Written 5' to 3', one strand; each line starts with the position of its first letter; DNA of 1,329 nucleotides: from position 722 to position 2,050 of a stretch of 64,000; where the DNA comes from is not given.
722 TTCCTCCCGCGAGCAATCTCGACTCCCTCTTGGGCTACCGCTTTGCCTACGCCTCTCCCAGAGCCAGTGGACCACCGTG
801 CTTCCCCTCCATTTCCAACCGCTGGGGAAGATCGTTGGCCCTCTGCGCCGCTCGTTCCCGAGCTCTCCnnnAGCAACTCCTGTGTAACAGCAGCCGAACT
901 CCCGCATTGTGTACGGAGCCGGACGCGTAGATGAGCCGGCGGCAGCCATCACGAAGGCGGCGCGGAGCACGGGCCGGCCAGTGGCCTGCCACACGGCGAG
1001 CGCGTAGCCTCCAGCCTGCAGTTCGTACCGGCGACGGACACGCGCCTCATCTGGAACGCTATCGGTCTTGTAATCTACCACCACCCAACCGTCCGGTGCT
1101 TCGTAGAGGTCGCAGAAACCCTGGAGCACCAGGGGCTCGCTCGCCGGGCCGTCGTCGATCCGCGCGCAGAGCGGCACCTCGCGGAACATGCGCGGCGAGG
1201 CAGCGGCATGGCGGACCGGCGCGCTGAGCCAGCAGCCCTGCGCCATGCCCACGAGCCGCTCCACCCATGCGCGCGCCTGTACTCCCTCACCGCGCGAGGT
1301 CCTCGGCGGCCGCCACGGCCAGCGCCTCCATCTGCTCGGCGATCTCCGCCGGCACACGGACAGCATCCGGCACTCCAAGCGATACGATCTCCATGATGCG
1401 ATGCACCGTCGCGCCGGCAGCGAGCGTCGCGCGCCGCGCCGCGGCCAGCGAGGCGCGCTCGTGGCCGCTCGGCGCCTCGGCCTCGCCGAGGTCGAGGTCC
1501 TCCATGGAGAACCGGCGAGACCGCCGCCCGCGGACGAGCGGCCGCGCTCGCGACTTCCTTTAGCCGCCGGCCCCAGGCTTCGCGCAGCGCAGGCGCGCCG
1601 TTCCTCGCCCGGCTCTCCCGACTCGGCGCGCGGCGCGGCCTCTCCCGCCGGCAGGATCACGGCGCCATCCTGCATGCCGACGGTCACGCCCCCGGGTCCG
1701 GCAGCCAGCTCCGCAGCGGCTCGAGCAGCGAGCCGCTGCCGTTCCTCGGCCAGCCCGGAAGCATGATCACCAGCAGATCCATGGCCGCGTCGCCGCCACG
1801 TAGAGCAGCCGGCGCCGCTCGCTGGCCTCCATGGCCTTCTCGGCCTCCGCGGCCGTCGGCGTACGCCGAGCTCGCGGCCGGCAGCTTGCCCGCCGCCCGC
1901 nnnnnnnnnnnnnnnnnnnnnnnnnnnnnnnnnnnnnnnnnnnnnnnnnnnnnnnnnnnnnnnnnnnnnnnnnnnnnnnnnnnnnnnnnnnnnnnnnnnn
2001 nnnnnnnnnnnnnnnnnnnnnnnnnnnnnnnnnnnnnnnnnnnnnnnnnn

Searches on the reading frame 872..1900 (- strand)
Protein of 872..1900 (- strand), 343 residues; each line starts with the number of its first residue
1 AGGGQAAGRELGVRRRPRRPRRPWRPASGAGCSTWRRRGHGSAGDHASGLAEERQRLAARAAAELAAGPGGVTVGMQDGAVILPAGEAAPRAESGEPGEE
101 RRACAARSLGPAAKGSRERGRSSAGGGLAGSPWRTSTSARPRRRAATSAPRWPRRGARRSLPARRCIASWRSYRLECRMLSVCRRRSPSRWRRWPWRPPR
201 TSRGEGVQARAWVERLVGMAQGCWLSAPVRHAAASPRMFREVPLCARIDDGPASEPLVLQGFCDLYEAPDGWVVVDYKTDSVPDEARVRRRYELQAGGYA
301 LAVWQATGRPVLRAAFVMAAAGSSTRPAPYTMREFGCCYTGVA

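Call 19: search_protein_families(library=pfam, proteins=[window:872-1900:-], max_evalue=0.01)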
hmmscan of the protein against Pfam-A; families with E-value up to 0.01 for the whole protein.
window:872-1900:- (343 aa): 1 family
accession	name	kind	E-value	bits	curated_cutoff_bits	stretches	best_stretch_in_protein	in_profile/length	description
PF12705.13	PDDEXK_1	-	3.2e-08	34.3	22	1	203-313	81-183/247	PD-(D/E)XK nuclease superfamily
